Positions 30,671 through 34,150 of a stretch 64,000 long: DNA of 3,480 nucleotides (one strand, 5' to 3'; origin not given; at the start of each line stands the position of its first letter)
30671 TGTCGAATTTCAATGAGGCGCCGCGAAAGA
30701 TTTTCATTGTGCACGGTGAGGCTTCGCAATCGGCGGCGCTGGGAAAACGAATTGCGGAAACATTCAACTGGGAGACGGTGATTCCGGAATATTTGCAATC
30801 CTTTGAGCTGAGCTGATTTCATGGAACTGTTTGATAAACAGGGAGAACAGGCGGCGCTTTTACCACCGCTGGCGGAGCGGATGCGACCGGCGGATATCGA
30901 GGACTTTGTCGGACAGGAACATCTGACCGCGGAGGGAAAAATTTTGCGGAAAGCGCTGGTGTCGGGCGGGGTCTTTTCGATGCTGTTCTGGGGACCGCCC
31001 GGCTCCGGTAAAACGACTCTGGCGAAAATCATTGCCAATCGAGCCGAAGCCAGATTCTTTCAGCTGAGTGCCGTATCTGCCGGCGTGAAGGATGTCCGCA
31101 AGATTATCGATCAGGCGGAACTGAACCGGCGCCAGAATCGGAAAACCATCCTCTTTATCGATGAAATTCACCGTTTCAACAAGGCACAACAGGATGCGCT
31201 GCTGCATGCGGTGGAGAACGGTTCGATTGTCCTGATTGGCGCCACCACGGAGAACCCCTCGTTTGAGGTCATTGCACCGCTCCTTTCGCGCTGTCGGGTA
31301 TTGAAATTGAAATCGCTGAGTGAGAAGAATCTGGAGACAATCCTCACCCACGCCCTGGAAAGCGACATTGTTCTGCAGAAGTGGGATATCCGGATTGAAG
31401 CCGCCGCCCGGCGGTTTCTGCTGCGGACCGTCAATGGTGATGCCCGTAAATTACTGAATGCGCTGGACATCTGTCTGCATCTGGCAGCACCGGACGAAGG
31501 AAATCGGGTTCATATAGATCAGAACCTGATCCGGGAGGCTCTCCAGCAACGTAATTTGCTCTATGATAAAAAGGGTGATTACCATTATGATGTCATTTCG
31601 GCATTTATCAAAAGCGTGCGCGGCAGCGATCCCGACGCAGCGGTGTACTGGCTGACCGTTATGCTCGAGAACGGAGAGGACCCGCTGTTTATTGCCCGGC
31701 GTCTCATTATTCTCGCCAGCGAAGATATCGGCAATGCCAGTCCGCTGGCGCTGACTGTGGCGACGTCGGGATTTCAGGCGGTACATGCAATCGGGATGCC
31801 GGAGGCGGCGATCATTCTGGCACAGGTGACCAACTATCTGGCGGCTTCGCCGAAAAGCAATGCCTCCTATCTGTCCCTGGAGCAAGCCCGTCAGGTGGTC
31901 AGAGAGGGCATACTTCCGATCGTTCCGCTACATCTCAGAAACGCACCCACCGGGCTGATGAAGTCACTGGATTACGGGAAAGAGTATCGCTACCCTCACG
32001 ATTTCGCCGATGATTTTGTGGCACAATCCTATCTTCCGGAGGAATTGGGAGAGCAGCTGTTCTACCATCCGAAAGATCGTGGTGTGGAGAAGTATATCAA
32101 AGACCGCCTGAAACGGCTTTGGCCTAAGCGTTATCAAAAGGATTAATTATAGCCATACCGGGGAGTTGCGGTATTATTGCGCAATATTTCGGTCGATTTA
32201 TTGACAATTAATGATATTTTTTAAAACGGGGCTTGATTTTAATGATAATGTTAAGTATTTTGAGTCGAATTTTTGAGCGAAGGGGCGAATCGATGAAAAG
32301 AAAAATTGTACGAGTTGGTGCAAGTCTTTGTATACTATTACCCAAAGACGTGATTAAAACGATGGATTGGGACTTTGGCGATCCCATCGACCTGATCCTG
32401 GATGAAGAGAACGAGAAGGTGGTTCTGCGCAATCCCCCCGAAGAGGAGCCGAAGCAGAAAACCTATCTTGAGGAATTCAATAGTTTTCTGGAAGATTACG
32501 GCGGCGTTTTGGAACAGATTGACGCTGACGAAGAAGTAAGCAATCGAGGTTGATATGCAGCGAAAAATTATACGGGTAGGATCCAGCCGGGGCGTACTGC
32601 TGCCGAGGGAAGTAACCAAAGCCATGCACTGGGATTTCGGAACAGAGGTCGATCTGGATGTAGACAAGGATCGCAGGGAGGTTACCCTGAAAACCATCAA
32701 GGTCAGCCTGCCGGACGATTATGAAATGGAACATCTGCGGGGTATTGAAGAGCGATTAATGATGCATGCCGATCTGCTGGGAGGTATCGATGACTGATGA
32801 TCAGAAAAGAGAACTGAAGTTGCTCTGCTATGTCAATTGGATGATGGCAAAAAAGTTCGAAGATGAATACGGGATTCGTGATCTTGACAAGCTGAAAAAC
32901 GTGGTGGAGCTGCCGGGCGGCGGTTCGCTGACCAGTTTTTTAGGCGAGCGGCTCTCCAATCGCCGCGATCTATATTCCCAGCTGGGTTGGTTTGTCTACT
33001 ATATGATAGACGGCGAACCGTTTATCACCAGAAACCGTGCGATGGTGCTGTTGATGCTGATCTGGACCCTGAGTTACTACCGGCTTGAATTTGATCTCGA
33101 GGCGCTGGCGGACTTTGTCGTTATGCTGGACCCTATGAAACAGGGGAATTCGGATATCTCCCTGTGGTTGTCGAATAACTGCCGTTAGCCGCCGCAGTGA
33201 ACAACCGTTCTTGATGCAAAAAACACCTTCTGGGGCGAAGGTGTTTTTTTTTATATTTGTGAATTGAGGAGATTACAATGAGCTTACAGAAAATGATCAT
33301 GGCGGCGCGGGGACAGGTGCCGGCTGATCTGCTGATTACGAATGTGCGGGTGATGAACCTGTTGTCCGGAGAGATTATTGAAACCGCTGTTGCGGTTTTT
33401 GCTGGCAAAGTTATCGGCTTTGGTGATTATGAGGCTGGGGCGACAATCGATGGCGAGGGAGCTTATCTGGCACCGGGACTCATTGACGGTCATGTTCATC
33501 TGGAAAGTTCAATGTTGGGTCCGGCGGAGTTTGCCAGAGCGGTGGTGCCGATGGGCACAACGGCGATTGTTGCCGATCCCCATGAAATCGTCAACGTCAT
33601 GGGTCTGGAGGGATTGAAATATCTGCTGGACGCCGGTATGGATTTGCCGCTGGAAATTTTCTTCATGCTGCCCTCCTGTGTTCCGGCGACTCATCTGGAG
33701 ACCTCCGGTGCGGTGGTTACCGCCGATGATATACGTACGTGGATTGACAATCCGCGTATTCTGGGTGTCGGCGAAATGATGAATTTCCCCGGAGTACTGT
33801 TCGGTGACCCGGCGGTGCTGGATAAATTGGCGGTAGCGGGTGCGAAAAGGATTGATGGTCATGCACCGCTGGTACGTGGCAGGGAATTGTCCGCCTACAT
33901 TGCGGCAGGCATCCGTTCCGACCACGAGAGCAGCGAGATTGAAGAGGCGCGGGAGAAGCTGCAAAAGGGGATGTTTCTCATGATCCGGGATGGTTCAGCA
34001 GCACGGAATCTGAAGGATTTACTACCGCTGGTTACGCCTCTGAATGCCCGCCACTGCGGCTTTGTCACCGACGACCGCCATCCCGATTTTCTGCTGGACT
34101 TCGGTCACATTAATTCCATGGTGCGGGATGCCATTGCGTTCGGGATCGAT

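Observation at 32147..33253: Self-contained three-gene module: two paralogous AbrB/MazE-like genes plus a Doc/Fic-like gene with a crippled active site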

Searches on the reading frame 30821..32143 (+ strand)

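Call 5: search_protein_families(library=pfam, proteins=[window:30821-32143:+], max_evalue=1)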
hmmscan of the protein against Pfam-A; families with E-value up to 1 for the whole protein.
window:30821-32143:+ (441 aa): 45 families (the best 25 are shown)
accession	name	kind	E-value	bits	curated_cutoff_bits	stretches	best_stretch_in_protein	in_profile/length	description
PF12002.13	MgsA_C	-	2.9e-66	222.9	27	1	268-434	1-167/167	MgsA AAA+ ATPase C terminal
PF16193.11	AAA_assoc_2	-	1.2e-25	90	34.3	1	188-267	3-81/81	AAA C-terminal domain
PF00004.35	AAA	-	2.2e-20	73.9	21.2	1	54-160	1-125/131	ATPase family associated with various cellular activities (AAA)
PF05496.18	RuvB_N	-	1.1e-17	64.6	27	1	21-140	1-118/159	Holliday junction DNA helicase RuvB P-loop domain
PF07728.20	AAA_5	-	1.4e-07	32.1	22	1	54-142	2-101/139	AAA domain (dynein-related subfamily)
PF01078.27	Mg_chelatase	-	2e-07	31.1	20.3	2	46-72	17-43/207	Magnesium chelatase, subunit ChlI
PF13173.12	AAA_14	-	4.2e-07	30.5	27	1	57-167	8-124/129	AAA domain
PF00158.32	Sigma54_activat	-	3.6e-06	27.2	20.2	1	106-146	92-132/168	Sigma-54 interaction domain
PF20720.3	nSTAND3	-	9.1e-06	25.9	27.2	1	56-116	22-74/155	Novel STAND NTPase 3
PF05673.19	DUF815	-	1.4e-05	24.8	23.8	1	52-136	54-136/249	Protein of unknown function (DUF815)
PF13191.12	AAA_16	-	1.5e-05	26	32.6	1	46-79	19-55/167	AAA ATPase domain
PF14532.12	Sigma54_activ_2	-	1.8e-05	25.5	25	1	50-134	20-96/138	Sigma-54 interaction domain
PF13401.12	AAA_22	-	2e-05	25.3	27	1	54-80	8-37/130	AAA domain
PF13177.12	DNA_pol3_delta2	-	3.2e-05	24.4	27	1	86-166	80-160/161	DNA polymerase III, delta subunit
PF13604.12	AAA_30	-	4.8e-05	23.6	27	1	44-143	11-126/191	AAA domain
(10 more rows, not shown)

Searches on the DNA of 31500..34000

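Call 56: search_rna_families(source=window, start=31500, end=34000, threshold=evalue, max_evalue=1)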
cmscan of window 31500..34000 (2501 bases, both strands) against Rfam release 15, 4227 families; matches with E-value up to 1: 1.
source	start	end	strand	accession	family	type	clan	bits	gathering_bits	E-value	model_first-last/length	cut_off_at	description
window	33219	33304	-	RF02083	OrzO-P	Gene; antitoxin;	-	24.4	60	0.54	1-76/76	no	OrzO-P RNA antitoxin family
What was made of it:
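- Tried and rejected: The only hit is a sub-threshold OrzO-P match on the terminator (24 bits against a threshold of 60; call 56).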

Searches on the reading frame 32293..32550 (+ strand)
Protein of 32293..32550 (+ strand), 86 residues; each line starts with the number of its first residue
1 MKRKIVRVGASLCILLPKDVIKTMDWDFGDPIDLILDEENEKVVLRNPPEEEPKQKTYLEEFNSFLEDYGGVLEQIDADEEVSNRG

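Call 5: search_protein_families(library=pfam, proteins=[window:32293-32550:+], max_evalue=1)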
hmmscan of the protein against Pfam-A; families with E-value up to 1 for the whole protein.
window:32293-32550:+ (86 aa): 2 families
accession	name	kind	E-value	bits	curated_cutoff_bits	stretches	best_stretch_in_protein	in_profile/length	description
PF04014.23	MazE_antitoxin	-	1.4e-05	25.4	24.7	1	5-47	1-42/48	Antidote-toxin recognition MazE, bacterial antitoxin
PF06150.17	ChaB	-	0.18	12.9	27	1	55-76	14-30/60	ChaB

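Call 6: search_protein_families(library=ncbifam, proteins=[window:32293-32550:+], max_evalue=1)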
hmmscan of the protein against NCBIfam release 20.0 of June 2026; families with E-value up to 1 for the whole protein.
window:32293-32550:+ (86 aa): 3 families
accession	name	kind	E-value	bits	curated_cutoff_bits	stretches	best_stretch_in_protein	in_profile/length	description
TIGR02609.1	doc_partner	hypoth_equivalog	6.4e-08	32.9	55.9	1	3-75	1-71/74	putative addiction module antidote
TIGR01439.1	lp_hng_hel_AbrB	domain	0.0062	16.2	28.3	1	5-46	1-41/44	transcriptional regulator, AbrB family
TIGR02851.1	spore_V_T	equivalog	0.096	12.5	235.9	1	13-51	14-52/180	stage V sporulation protein T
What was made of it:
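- Closest known: AbrB/MazE-Doc composite type II TA systems. Different: Both curated cut-offs are missed (call 6).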

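Call 39: search_protein_families(library=padloc, proteins=[window:32293-32550:+], max_evalue=1)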
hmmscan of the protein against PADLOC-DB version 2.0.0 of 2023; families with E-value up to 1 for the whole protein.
window:32293-32550:+ (86 aa): 0 families
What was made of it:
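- There is no PADLOC hit (call 39).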

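Call 40: search_protein_families(library=phrogs, proteins=[window:32293-32550:+], max_evalue=1)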
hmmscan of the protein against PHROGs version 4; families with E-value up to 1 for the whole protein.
window:32293-32550:+ (86 aa): 4 families
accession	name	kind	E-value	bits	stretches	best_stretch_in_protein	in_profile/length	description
phrog_661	-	unknown function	0.00013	22.6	1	11-54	18-59/61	-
phrog_4324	-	unknown function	0.00017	22.7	1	1-62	2-60/89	-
phrog_36746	-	moron, auxiliary metabolic gene and host takeover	0.023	16.3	1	3-68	8-66/93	antitoxin from a toxin-antitoxin system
phrog_4681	-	moron, auxiliary metabolic gene and host takeover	0.025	15.5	1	3-46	8-46/87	antitoxin from a toxin-antitoxin system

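Call 48: find_homologous_proteins(query=window:32293-32550:+, max_evalue=0.001)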
Query window:32293-32550:+ (86 aa): 77 proteins with E <= 0.001 among 79 candidates.
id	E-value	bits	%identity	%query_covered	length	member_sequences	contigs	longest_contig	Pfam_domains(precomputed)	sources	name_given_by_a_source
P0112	2.9e-46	173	95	100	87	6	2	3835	PF04014.24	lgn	-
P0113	1.5e-38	148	88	91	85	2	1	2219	PF04014.24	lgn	-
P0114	7.1e-37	143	82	98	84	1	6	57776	PF04014.24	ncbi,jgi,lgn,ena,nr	ncbi:hypothetical protein KJ762_07005 [bacterium]|nr:hypothetical protein [bacterium] MBU1064858.1 h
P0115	7.6e-37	143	82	98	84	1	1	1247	PF04014.24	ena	-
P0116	1.6e-36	142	82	98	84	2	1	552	PF04014.24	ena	-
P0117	2.2e-36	141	82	98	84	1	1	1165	PF04014.24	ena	-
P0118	3.7e-36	141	81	98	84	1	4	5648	PF04014.24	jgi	-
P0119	4.1e-36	141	82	98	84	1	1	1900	PF04014.24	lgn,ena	-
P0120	1.2e-35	139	80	98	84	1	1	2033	-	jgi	-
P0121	1.6e-35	139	81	98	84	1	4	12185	PF04014.24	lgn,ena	-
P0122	4.2e-35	137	79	98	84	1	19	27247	PF04014.24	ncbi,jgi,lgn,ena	-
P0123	7.1e-35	137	79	98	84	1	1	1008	PF04014.24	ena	-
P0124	8.0e-35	136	79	98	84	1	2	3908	PF04014.24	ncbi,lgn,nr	ncbi:MAG: AbrB/MazE/SpoVT family DNA-binding domain-containing protein [Candidatus Marinimicrobia ba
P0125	8.3e-35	136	80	95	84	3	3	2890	PF04014.24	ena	-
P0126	1.0e-34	136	77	98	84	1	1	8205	PF04014.24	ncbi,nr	ncbi:MAG: AbrB/MazE/SpoVT family DNA-binding domain-containing protein [Candidatus Marinimicrobia ba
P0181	9.6e-17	79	57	86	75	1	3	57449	PF04014.24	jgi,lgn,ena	-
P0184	3.0e-16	77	58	80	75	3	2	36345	-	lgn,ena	-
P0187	2.8e-15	74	52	87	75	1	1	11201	-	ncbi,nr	ncbi:MAG: AbrB/MazE/SpoVT family DNA-binding domain-containing protein [Candidatus Marinimicrobia ba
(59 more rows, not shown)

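Call 49: find_encoding_contigs(protein=P0181, flank=3000, max_places=2)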
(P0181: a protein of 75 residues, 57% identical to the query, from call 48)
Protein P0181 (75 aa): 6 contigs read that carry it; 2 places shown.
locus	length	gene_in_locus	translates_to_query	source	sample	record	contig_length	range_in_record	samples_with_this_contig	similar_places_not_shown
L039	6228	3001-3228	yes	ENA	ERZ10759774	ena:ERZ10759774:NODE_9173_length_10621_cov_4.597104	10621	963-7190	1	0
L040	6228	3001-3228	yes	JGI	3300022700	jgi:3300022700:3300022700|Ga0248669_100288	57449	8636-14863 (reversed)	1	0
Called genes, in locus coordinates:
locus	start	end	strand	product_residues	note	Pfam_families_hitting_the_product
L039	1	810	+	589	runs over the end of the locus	?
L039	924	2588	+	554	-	PF13522:GATase_6, PF13537:GATase_7, PF12481:DUF3700, PF00733:Asn_synthase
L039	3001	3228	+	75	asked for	PF04014:MazE_antitoxin (weak)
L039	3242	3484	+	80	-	-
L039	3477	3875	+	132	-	-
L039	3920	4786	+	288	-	PF02588:YitT_membrane, PF19700:DUF6198, PF10035:DUF2179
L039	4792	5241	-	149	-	PF00582:Usp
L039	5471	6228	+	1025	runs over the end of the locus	PF13517:FG-GAP_3 (weak), PF17963:Big_9 (faint), PF05345:He_PIG (faint)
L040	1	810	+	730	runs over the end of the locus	PF12437:GSIII_N, PF00120:Gln-synt_C, PF18318:Gln-synt_C-ter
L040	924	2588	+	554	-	PF13522:GATase_6, PF13537:GATase_7, PF12481:DUF3700, PF00733:Asn_synthase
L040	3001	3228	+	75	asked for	PF04014:MazE_antitoxin (weak)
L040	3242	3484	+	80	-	-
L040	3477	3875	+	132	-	-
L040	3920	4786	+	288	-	PF02588:YitT_membrane, PF19700:DUF6198, PF10035:DUF2179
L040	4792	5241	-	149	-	PF00582:Usp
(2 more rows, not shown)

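Call 50: find_encoding_contigs(protein=P0187, flank=3000, max_places=2)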
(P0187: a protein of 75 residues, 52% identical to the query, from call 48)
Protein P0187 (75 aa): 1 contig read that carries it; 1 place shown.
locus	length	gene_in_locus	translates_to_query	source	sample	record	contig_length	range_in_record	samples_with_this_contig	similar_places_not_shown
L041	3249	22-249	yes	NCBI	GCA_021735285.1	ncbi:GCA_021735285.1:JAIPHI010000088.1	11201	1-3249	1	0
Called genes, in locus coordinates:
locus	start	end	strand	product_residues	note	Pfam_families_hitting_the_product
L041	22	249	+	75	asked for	-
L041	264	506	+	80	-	-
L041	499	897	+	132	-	-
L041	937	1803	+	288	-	PF02588:YitT_membrane, PF19700:DUF6198 (weak), PF10035:DUF2179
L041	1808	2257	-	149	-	PF00582:Usp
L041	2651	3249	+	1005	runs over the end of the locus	PF13517:FG-GAP_3 (faint), PF17963:Big_9 (faint), PF17892:Cadherin_5 (faint), PF05345:He_PIG (weak)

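Call 51: find_encoding_contigs(protein=P0184, flank=3000, max_places=2)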
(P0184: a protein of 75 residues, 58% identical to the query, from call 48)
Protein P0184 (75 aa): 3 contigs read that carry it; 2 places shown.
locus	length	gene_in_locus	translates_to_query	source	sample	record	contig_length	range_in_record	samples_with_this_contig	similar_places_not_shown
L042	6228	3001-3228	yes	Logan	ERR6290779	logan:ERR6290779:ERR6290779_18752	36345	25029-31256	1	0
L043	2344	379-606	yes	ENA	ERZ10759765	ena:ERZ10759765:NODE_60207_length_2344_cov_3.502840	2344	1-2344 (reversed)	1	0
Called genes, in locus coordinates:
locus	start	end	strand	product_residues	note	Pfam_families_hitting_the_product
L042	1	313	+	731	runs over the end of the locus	PF12437:GSIII_N, PF00120:Gln-synt_C, PF18318:Gln-synt_C-ter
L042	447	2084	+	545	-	PF13522:GATase_6, PF13537:GATase_7, PF12481:DUF3700, PF00733:Asn_synthase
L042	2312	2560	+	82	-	PF03083:MtN3_slv, PF04193:PQ-loop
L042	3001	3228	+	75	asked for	-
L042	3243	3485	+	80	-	-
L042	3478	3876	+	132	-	-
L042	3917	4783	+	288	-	PF02588:YitT_membrane, PF19700:DUF6198, PF10035:DUF2179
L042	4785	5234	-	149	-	PF00582:Usp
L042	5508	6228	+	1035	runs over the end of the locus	PF01839:FG-GAP (faint), PF13517:FG-GAP_3 (faint), PF17963:Big_9 (faint), PF05345:He_PIG (faint)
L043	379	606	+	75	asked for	-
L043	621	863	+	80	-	-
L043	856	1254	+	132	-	-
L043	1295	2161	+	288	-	PF02588:YitT_membrane, PF19700:DUF6198, PF10035:DUF2179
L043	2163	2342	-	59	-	?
